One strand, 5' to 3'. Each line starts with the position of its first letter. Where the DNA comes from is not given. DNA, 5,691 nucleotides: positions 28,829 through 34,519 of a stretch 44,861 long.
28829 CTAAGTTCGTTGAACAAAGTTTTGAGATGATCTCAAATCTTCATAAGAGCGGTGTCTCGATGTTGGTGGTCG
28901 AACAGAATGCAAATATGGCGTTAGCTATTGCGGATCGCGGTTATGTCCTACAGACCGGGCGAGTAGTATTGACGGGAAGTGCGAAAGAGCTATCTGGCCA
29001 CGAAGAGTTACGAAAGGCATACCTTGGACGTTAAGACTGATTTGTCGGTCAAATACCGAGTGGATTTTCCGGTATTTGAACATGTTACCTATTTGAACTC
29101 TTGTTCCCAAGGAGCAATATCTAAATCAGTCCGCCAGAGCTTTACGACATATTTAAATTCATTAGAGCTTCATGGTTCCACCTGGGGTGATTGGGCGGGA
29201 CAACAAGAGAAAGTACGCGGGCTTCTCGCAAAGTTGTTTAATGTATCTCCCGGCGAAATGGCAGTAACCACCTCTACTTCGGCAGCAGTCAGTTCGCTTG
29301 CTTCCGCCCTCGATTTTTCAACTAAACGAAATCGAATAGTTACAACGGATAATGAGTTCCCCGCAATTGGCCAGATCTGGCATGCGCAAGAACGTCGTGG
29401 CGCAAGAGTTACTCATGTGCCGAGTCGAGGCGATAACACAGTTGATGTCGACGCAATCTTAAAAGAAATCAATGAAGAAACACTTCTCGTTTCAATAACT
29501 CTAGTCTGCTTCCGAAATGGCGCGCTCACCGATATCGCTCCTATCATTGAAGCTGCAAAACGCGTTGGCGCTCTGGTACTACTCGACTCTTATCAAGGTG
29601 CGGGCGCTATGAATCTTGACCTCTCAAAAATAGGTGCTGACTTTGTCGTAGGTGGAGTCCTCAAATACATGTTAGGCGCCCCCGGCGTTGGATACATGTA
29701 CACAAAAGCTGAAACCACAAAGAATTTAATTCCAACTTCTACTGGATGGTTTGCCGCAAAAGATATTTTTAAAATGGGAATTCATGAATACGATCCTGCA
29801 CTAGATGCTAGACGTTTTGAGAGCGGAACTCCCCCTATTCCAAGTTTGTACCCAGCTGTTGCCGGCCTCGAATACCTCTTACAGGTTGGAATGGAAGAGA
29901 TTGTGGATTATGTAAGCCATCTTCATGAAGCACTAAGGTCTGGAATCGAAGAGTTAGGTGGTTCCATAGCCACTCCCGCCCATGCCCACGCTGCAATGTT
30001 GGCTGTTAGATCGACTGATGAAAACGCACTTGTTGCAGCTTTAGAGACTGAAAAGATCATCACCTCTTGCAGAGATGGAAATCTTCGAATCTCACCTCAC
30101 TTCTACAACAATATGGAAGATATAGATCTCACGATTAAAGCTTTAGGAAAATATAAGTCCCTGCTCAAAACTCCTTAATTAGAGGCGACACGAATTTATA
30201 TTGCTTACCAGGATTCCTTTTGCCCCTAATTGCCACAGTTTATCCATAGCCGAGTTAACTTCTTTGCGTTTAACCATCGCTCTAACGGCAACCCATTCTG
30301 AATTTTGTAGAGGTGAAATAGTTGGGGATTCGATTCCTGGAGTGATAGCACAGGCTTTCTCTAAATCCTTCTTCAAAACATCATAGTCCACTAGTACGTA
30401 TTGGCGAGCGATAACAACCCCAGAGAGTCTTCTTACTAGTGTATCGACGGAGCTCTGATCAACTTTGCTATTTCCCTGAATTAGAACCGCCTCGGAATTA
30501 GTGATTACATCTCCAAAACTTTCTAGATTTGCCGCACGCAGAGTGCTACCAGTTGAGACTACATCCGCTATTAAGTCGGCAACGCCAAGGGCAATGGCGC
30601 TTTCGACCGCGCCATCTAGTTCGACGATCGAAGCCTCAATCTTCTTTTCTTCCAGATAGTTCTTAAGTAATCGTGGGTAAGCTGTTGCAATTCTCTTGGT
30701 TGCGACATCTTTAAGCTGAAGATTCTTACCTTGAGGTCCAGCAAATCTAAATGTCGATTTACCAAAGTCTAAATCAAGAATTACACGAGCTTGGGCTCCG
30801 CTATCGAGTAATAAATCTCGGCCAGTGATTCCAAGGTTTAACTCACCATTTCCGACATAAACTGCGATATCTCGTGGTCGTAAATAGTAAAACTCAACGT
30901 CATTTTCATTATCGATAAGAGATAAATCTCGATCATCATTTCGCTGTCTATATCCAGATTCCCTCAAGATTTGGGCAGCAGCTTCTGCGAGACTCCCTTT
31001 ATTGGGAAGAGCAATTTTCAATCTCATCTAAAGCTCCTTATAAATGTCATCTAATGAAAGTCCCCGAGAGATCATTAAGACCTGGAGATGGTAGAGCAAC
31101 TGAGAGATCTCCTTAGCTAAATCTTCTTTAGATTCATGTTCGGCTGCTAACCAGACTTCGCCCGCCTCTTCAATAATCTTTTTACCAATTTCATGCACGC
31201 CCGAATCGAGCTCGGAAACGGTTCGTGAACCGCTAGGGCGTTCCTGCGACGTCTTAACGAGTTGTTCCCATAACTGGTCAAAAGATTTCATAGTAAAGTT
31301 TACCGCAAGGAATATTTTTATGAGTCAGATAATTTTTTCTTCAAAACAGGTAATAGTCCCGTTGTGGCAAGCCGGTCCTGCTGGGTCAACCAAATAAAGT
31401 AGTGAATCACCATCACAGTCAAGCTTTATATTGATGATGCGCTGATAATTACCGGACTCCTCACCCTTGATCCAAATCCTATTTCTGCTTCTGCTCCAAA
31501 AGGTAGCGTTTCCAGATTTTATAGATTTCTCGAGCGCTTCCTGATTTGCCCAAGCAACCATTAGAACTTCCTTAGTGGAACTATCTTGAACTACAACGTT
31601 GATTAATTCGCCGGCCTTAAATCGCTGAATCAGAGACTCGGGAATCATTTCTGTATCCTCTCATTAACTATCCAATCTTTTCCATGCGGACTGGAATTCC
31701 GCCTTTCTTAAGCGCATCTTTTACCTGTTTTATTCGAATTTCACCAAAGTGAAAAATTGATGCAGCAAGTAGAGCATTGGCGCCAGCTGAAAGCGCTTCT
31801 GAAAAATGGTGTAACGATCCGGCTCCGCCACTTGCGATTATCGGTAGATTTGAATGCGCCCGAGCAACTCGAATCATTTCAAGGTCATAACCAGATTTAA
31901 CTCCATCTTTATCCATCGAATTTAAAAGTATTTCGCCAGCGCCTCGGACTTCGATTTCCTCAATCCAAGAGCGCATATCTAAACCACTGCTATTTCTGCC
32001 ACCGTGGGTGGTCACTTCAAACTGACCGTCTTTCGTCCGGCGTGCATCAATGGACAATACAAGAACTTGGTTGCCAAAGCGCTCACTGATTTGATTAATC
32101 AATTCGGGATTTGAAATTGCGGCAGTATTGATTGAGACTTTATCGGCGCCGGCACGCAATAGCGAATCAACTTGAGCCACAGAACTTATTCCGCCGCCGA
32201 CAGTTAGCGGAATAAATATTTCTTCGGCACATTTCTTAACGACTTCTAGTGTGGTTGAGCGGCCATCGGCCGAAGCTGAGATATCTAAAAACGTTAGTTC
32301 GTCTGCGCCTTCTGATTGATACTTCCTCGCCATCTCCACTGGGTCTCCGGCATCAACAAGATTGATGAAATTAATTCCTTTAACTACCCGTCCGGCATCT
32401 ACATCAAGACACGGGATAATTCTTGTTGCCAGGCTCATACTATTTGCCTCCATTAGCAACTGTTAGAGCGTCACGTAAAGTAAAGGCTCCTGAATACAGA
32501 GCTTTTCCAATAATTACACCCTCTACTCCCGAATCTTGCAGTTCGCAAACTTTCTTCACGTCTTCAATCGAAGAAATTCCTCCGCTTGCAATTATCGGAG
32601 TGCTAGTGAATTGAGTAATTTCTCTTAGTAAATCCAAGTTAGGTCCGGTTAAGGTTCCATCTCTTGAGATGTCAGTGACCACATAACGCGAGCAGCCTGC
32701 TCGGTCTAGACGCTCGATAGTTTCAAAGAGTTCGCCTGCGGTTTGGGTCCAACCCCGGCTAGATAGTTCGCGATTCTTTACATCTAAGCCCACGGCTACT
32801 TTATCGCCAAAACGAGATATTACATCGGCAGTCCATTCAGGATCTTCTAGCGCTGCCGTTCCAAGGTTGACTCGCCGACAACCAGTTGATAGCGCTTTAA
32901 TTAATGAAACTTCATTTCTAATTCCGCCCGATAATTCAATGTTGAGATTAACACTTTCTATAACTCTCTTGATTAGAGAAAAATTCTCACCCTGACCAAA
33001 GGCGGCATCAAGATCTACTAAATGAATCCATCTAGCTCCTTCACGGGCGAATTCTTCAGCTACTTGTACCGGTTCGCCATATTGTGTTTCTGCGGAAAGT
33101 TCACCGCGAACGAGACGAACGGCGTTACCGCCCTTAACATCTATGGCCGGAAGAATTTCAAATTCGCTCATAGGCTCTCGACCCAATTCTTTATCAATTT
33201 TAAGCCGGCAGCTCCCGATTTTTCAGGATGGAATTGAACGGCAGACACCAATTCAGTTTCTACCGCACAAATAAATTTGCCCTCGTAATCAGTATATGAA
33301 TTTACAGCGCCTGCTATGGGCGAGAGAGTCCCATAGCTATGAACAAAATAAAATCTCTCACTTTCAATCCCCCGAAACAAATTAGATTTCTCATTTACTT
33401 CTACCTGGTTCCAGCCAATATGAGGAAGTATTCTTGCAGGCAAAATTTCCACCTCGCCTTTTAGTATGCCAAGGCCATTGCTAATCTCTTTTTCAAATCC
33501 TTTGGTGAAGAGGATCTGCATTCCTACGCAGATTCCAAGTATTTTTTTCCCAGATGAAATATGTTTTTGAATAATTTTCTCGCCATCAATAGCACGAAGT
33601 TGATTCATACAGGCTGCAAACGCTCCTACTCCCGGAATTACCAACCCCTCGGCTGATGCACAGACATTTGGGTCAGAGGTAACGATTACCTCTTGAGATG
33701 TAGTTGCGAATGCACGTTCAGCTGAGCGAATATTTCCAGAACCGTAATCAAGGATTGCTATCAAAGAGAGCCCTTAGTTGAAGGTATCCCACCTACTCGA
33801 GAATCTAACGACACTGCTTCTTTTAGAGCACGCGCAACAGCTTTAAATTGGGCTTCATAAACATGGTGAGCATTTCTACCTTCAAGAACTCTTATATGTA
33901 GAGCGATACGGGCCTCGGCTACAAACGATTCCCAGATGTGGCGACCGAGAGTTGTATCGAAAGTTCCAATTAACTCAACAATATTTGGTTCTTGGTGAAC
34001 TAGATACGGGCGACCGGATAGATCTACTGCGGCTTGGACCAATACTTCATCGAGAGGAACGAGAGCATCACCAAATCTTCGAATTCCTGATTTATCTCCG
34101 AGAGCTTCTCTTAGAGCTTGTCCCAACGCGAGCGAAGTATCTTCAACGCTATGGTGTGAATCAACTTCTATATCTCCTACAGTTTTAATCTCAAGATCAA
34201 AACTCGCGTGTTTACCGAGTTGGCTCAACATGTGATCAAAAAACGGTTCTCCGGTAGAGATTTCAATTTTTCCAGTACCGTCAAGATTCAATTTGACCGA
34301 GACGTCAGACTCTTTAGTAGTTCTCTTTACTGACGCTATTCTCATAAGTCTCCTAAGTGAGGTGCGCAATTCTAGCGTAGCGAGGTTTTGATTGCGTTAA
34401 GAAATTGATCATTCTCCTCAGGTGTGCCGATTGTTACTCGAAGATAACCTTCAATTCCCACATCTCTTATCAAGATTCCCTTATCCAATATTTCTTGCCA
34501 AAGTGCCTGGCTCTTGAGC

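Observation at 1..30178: A ~30 kb regulator-less supercluster that reads as tryptophan uptake -> kynurenine -> anthranilate -> aryl-CoA ring reduction and beta-oxidation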

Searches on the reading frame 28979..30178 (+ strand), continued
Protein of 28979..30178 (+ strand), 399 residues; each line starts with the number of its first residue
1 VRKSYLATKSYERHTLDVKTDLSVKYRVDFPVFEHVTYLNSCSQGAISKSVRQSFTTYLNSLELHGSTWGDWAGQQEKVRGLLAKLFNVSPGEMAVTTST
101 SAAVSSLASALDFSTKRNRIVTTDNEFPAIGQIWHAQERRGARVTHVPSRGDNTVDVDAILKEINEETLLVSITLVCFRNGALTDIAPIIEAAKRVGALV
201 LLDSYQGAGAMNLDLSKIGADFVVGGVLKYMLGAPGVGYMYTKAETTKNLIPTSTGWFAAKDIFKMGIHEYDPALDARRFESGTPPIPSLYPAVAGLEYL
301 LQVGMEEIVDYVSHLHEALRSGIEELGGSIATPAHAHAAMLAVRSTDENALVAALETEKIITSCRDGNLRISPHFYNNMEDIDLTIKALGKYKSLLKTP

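Call 57: fold_search(model_id=the predicted structure, library=pdb)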
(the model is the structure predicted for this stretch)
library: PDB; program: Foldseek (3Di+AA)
matches with E <= 10: 1875; with E <= 0.001: 1550
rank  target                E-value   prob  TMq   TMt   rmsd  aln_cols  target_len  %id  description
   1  5b7u_A                7.0e-28  1.00  0.85  0.80   3.3       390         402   22  Apo Structure of Cysteine Desulfurase from Thermococcus onnurineus NA1 at 1.89A (released 2017-06-14)
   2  5b87_A                8.3e-28  1.00  0.86  0.81   3.2       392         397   22  Crystal structure of a Cysteine Desulfurase from Thermococcus onnurineus NA1 in complex with alanine at 2.3 Angstrom r (released 2017-06-14)
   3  5b87_B                2.0e-27  1.00  0.86  0.81   3.3       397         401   22  Crystal structure of a Cysteine Desulfurase from Thermococcus onnurineus NA1 in complex with alanine at 2.3 Angstrom r (released 2017-06-14)
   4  5b7s_B                8.4e-27  1.00  0.85  0.80   3.3       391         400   22  Apo structure of Cysteine Desulfurase from Thermococcus onnurineus NA1 (released 2017-06-14)
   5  6mrh                  9.4e-27  1.00  0.85  0.79   3.6       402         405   22  E. coli cysteine desulfurase SufS E96A with a cysteine persulfide intermediate (released 2019-01-09)
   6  8kg1_B                2.6e-26  1.00  0.84  0.79   3.9       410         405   21  Crystal structure of the cargo cysteine desulfurase from Mycobacterium smegmatis (released 2024-11-20)
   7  6c9e_A                2.7e-26  1.00  0.86  0.80   3.0       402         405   21  Crystal structure of Cysteine desulfurase from Legionella pneumophila Philadelphia 1 (released 2018-03-21)
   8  5b7s_A                2.9e-26  1.00  0.86  0.81   3.5       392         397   22  Apo structure of Cysteine Desulfurase from Thermococcus onnurineus NA1 (released 2017-06-14)
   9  6c9e_B                4.1e-26  1.00  0.85  0.79   3.2       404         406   22  Crystal structure of Cysteine desulfurase from Legionella pneumophila Philadelphia 1 (released 2018-03-21)
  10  7e6a                  5.1e-26  1.00  0.85  0.78   3.3       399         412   22  Crystal structure of cysteine desulfurase SufS C361A from Bacillus subtilis (released 2022-03-02)
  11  6mre                  5.1e-26  1.00  0.84  0.78   3.3       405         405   22  E. coli cysteine desulfurase SufS R92A with a cysteine persulfide intermediate (released 2019-01-09)
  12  6ndn                  6.0e-26  1.00  0.84  0.78   3.6       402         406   22  Crystal Structure of Selenocysteine Lyase from Escherichia coli (released 2019-12-25)
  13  9d2d                  8.9e-26  1.00  0.84  0.78   3.2       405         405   22  E. coli cysteine desulfurase SufS R359A (released 2024-10-23)
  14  7ceq                  9.4e-26  1.00  0.85  0.77   3.5       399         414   22  Crystal structure of cysteine desulfurase SufS H121A from Bacillus subtilis (released 2021-06-30)
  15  7ruj                  1.1e-25  1.00  0.84  0.78   3.3       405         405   22  E. coli cysteine desulfurase SufS N99A (released 2023-01-25)
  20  4q75_A                1.2e-25  1.00  0.85  0.77   3.2       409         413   22  Crystal structure of Nfs2, the plastidial cysteine desulfurase from Arabidopsis thaliana (released 2014-09-10)
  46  4q76_A                4.8e-25  1.00  0.84  0.77   3.3       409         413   22  Crystal structure of Nfs2 C384S mutant, the plastidial cysteine desulfurase from Arabidopsis thaliana (released 2014-09-10)
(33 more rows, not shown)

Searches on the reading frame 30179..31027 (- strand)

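Call 5: search_protein_families(library=pfam, proteins=[window:30179-31027:-])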
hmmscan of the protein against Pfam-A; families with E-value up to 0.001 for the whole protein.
window:30179-31027:- (282 aa): 2 families
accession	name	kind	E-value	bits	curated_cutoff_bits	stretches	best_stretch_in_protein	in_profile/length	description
PF01634.23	HisG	-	2.5e-46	158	25.5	1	50-202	1-157/158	ATP phosphoribosyltransferase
PF08029.16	HisG_C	-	6.1e-29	100.4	23.5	1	207-278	1-72/73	HisG, C-terminal domain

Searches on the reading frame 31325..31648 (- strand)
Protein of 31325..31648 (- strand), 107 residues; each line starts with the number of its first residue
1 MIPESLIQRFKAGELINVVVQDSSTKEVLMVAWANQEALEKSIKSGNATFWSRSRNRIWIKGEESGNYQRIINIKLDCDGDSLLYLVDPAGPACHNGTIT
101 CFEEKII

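Call 5: search_protein_families(library=pfam, proteins=[window:31325-31648:-])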
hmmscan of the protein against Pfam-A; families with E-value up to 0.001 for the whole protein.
window:31325-31648:- (107 aa): 1 family
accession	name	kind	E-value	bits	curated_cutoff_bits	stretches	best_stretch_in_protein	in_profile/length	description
PF01502.23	PRA-CH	-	1.8e-33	114.6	27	1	30-103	1-74/74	Phosphoribosyl-AMP cyclohydrolase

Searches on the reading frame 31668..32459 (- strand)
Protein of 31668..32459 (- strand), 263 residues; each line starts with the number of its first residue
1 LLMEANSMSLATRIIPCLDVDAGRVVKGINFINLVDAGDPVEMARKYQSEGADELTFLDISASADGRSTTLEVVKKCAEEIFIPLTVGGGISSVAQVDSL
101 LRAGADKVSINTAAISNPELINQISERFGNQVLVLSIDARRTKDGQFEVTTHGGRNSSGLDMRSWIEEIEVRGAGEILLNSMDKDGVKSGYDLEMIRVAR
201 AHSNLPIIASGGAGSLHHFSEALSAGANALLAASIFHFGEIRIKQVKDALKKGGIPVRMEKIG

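Call 5: search_protein_families(library=pfam, proteins=[window:31668-32459:-])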
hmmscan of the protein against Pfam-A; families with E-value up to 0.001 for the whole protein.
window:31668-32459:- (263 aa): 8 families
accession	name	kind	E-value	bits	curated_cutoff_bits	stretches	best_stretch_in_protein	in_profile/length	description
PF00977.27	His_biosynth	-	4.5e-81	272.1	23.6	1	13-241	1-227/228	Histidine biosynthesis protein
PF01180.27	DHO_dh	-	2.5e-07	30.6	27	0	194-251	228-288/291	Dihydroorotate dehydrogenase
PF03060.21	NMO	-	4.6e-07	30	28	0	68-115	179-226/331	Nitronate monooxygenase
PF05690.20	ThiG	-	9.6e-06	25.6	23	0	43-116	136-209/247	Thiazole biosynthesis protein ThiG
PF02581.23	TMP-TENI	-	1e-05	25.4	27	0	44-111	108-177/180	Thiamine monophosphate synthase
PF00478.31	IMPDH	-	5.8e-05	22.7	25.6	0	198-236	202-239/345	IMP dehydrogenase / GMP reductase domain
PF04309.18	G3P_antiterm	-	7e-05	22.8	27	0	71-112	128-169/173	Glycerol-3-phosphate responsive antiterminator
PF01207.24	Dus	-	0.00026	20.6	20.4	0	41-126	141-228/311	Dihydrouridine synthase (Dus)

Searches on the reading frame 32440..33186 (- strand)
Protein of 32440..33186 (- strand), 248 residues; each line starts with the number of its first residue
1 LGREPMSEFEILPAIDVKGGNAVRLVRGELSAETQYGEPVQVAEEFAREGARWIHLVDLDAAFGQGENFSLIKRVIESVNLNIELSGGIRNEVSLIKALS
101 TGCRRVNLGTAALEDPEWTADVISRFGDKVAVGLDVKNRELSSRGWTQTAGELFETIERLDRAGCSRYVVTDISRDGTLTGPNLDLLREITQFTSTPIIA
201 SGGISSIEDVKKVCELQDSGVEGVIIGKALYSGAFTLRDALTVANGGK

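Call 6: search_protein_families(library=pfam, proteins=[window:32440-33186:-])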
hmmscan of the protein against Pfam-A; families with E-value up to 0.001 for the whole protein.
window:32440-33186:- (248 aa): 3 families
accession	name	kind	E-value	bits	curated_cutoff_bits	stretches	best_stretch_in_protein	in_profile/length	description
PF00977.27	His_biosynth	-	2.2e-70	237.1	23.6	1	10-236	1-228/228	Histidine biosynthesis protein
PF01207.24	Dus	-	3.8e-10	39.8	20.4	1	108-232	99-219/311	Dihydrouridine synthase (Dus)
PF03060.21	NMO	-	2.8e-06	27.4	28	0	184-230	182-225/331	Nitronate monooxygenase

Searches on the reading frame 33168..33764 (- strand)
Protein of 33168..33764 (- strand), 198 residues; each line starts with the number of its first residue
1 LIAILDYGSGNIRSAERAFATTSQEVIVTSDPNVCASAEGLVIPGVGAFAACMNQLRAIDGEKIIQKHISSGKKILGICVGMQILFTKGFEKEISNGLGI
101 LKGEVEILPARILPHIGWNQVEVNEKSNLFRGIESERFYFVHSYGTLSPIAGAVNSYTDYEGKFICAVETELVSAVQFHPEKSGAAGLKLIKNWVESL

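Call 6: search_protein_families(library=pfam, proteins=[window:33168-33764:-])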
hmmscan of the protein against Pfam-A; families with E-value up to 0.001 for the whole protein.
window:33168-33764:- (198 aa): 3 families
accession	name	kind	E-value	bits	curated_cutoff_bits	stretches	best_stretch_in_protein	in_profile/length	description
PF00117.34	GATase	-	1.9e-15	57.5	22.8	1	4-194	2-186/190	Glutamine amidotransferase class-I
PF07685.20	GATase_3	-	1e-07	32.3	27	1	28-116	30-126/196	CobB/CobQ-like glutamine amidotransferase domain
PF01174.25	SNO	-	3.6e-06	27.4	27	1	10-195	6-183/188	SNO glutamine amidotransferase family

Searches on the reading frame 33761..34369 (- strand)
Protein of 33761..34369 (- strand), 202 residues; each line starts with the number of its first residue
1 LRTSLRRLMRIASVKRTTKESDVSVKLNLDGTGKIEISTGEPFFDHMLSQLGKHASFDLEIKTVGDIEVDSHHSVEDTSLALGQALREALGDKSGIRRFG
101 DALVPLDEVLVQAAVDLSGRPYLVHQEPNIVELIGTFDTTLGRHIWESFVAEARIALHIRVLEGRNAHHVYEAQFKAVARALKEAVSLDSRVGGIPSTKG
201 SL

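Call 6: search_protein_families(library=pfam, proteins=[window:33761-34369:-])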
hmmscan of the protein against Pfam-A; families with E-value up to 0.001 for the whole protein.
window:33761-34369:- (202 aa): 1 family
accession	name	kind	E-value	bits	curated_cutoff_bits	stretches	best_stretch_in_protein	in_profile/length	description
PF00475.24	IGPD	-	3.1e-59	199.6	27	1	39-182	1-144/144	Imidazoleglycerol-phosphate dehydratase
